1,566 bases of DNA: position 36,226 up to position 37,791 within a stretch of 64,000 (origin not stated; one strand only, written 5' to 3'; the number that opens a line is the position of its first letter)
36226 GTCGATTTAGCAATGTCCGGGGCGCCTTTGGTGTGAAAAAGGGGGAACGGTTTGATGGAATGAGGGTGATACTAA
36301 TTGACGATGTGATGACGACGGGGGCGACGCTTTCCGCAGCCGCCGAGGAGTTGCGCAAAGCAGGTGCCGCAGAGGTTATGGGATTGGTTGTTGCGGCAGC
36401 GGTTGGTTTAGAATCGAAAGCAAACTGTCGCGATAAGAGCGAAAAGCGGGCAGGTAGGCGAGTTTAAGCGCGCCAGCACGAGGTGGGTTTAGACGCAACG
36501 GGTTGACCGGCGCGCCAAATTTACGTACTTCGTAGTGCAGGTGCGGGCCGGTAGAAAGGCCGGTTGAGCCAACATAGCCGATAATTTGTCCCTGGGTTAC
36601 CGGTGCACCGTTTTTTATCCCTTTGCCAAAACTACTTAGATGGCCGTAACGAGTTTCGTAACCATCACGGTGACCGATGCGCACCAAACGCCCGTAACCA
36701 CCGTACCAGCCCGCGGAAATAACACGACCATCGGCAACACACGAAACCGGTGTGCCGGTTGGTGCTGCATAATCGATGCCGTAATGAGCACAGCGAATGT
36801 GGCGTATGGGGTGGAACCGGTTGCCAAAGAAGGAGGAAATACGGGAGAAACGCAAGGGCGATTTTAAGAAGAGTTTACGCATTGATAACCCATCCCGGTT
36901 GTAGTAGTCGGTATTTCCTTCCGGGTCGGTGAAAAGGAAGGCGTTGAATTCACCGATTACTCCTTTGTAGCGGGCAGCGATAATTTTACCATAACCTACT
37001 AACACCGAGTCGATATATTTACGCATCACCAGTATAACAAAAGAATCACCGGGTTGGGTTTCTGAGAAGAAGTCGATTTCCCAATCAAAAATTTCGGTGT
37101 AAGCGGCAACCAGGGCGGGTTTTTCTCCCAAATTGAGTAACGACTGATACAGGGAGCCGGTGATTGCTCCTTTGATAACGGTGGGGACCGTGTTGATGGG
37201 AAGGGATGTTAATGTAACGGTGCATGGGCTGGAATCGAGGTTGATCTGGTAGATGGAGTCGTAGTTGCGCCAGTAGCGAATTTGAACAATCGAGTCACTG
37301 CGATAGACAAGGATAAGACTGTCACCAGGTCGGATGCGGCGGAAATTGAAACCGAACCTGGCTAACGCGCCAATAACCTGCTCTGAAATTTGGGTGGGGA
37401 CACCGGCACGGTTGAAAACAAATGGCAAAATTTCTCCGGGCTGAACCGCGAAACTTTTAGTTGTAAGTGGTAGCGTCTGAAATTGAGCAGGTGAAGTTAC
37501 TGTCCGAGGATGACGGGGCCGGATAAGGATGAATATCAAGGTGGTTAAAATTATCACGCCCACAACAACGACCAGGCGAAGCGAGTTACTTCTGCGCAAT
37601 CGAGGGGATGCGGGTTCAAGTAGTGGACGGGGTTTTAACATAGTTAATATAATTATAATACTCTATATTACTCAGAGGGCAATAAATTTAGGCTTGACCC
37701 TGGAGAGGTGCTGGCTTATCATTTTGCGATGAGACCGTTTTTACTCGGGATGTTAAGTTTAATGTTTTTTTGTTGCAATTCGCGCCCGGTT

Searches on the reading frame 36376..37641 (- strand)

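Call 11: search_protein_families(library=pfam, proteins=[window:36376-37641:-], max_evalue=0.01)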
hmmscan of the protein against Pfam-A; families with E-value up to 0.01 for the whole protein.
window:36376-37641:- (421 aa): 2 families
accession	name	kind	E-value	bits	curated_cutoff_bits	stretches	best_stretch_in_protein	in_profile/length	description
PF01551.29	Peptidase_M23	-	2e-34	118.1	28.7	1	286-381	3-96/96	Peptidase family M23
PF19425.4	Csd3_N2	-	3.2e-08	34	27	1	153-272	6-120/122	Csd3 second domain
